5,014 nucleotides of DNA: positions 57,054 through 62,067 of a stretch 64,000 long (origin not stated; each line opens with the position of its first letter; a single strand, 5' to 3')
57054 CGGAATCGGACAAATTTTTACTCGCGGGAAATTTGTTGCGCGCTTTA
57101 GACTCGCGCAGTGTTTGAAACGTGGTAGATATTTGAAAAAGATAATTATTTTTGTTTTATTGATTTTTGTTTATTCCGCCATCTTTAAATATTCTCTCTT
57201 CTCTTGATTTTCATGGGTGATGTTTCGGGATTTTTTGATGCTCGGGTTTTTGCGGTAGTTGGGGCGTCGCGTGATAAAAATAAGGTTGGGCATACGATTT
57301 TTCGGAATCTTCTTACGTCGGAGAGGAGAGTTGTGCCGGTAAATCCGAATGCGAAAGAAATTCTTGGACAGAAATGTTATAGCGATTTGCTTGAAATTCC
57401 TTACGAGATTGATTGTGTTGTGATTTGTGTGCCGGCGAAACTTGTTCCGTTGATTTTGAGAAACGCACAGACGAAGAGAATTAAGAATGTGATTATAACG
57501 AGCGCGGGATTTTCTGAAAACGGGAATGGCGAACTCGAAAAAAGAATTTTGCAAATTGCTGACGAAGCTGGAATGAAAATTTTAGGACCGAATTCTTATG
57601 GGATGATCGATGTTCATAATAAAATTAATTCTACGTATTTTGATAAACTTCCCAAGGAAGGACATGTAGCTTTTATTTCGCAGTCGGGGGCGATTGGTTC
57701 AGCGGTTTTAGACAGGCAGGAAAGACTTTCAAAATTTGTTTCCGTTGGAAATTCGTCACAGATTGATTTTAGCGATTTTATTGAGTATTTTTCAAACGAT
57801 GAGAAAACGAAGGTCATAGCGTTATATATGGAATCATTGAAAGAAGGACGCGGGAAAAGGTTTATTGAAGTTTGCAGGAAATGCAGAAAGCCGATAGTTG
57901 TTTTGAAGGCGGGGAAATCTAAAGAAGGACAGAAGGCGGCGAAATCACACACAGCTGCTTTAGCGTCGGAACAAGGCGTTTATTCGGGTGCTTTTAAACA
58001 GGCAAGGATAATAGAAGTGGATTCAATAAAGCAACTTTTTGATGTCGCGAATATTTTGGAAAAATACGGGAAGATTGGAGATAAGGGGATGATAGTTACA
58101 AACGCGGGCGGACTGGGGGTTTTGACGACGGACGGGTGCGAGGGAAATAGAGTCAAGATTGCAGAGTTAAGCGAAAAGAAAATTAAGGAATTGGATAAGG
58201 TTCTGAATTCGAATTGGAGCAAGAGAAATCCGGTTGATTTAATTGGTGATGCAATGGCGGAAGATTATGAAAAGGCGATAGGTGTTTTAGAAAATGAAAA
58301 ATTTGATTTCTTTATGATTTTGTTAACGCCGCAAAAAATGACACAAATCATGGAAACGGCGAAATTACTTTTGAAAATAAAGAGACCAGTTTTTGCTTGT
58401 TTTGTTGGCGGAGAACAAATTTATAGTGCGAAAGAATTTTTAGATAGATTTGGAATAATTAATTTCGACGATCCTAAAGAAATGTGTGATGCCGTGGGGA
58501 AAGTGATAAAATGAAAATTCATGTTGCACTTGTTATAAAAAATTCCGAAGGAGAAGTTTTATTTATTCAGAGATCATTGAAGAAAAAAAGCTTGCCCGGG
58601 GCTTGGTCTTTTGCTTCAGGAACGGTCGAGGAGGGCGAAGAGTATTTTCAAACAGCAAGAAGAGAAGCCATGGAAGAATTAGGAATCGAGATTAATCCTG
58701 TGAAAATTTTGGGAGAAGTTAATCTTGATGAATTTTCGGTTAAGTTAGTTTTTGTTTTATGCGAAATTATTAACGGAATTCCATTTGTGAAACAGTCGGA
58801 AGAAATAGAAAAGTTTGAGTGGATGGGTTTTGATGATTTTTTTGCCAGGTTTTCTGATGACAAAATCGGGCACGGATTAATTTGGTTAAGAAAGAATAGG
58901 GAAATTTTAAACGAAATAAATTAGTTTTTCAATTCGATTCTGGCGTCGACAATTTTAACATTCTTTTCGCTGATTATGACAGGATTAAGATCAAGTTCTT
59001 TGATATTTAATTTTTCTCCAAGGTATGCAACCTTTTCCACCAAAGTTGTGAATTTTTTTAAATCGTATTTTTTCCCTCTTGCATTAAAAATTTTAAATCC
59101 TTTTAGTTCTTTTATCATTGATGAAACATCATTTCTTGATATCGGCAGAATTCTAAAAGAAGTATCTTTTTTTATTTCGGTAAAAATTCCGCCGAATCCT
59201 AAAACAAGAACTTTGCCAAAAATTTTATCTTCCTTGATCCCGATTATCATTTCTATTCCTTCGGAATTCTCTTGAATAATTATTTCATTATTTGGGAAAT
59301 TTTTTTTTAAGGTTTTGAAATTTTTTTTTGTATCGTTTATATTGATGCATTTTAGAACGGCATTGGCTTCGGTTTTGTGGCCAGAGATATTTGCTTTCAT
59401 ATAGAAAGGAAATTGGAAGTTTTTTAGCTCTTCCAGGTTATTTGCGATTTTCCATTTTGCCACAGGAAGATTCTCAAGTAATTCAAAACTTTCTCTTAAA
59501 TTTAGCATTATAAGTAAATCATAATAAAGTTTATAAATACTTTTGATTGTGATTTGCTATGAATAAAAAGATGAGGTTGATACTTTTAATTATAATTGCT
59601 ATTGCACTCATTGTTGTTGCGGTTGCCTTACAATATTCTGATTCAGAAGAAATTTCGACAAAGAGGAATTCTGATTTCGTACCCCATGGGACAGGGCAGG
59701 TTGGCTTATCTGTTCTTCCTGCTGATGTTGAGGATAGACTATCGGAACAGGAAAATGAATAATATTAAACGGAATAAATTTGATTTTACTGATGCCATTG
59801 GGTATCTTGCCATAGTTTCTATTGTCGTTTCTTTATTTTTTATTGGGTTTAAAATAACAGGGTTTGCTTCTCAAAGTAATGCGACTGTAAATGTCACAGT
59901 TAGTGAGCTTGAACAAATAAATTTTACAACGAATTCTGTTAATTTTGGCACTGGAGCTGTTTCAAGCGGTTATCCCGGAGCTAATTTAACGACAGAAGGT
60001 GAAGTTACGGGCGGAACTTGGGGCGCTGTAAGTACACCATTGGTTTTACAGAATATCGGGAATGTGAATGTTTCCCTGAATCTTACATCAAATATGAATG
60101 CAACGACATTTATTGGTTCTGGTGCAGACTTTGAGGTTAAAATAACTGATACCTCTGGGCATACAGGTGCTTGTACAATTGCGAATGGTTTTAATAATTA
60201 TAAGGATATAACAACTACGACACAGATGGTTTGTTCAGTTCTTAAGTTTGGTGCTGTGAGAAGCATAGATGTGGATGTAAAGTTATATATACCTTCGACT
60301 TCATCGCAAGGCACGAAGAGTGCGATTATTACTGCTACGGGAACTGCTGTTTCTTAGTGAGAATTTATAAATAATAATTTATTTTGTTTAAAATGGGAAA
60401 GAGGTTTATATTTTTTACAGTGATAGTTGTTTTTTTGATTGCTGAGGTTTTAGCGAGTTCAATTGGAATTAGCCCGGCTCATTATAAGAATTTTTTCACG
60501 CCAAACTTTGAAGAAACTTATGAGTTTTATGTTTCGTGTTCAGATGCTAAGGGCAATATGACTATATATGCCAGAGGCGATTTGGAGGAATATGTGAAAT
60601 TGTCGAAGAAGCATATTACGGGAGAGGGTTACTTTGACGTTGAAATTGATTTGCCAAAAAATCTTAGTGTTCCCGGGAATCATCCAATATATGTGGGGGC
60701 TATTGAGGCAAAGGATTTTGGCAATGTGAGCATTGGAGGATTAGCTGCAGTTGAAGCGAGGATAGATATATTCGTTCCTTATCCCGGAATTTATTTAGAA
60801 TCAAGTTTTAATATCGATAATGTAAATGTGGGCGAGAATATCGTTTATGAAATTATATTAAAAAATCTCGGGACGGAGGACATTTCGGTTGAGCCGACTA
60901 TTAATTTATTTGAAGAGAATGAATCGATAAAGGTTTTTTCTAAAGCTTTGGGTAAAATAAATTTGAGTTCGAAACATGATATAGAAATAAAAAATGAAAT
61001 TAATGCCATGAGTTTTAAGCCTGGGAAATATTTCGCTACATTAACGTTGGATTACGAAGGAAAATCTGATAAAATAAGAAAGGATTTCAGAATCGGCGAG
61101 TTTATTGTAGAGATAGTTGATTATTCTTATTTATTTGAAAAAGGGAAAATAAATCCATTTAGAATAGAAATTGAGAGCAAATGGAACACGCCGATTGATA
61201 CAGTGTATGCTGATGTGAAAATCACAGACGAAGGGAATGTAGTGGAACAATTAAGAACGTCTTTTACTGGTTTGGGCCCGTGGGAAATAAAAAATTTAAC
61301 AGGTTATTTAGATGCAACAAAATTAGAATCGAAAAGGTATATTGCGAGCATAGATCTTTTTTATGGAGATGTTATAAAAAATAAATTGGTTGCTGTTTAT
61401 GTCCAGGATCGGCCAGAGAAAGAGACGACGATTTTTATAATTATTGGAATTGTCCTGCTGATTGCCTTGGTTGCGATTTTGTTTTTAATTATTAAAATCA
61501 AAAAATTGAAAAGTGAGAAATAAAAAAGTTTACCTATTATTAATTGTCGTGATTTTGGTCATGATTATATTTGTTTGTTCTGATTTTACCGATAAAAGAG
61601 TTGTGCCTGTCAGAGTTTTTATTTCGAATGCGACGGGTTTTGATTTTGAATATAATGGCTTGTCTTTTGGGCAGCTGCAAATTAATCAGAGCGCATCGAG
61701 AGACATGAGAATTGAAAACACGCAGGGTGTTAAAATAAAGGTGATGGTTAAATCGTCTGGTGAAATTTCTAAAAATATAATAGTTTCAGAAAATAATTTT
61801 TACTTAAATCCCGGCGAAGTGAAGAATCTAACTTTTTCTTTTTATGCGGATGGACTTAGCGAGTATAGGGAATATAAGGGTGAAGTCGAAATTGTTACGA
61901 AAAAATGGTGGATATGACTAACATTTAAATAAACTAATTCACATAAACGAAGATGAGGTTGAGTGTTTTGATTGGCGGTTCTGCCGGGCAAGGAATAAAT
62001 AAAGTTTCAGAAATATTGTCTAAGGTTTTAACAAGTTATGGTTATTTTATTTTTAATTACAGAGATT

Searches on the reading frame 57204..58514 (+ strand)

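Call 94: search_protein_families(library=pfam, proteins=[window:57204-58514:+], max_evalue=0.001)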
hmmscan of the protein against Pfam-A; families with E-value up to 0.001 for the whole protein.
window:57204-58514:+ (436 aa): 4 families
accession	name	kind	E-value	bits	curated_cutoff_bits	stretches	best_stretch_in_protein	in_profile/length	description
PF13607.11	Succ_CoA_lig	-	5e-48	162.8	27.4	1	152-285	1-138/138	Succinyl-CoA ligase like flavodoxin domain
PF13380.12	CoA_binding_2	-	7.1e-28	97.8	22.8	1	14-134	1-113/116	CoA binding domain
PF02629.25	CoA_binding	-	7.7e-10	39.8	22.3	1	17-102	7-97/97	CoA binding domain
PF19045.5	Ligase_CoA_2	-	2.5e-05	24.8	23.7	1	296-427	2-143/162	Ligase-CoA domain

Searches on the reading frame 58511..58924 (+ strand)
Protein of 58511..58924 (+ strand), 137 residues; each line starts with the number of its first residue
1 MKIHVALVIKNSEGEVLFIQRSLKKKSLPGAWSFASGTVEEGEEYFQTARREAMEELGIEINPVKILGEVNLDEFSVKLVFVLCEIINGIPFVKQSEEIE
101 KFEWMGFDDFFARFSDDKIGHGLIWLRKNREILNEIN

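Call 94: search_protein_families(library=pfam, proteins=[window:58511-58924:+], max_evalue=0.001)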
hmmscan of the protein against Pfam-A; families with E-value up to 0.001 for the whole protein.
window:58511-58924:+ (137 aa): 2 families
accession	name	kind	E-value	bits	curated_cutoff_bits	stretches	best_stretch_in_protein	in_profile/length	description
PF00293.34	NUDIX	-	4.1e-21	75.8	21.1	1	4-112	5-119/134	NUDIX domain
PF14815.12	NUDIX_4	-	5.8e-07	29.7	35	1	6-91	2-78/113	NUDIX domain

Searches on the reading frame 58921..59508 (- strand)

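Call 94: search_protein_families(library=pfam, proteins=[window:58921-59508:-], max_evalue=0.001)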
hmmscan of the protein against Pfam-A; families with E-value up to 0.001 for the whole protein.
window:58921-59508:- (195 aa): 1 family
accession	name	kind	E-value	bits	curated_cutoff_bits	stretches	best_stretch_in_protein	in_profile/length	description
PF13549.11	ATP-grasp_5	-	4.6e-31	108.3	27.6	1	5-193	13-221/221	ATP-grasp domain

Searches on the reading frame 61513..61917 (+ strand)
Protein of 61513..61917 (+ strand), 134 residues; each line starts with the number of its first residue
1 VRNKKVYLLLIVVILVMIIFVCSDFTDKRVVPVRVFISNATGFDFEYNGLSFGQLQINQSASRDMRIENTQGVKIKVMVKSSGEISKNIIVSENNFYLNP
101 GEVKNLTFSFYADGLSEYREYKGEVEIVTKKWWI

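Call 94: search_protein_families(library=pfam, proteins=[window:61513-61917:+], max_evalue=0.001)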
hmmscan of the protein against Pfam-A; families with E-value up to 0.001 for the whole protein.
window:61513-61917:+ (134 aa): 1 family
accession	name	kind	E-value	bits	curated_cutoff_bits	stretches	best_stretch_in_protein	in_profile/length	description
PF15780.11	ASH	-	2.9e-05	24.6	27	1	50-110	14-74/98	Abnormal spindle-like microcephaly-assoc'd, ASPM-SPD-2-Hydin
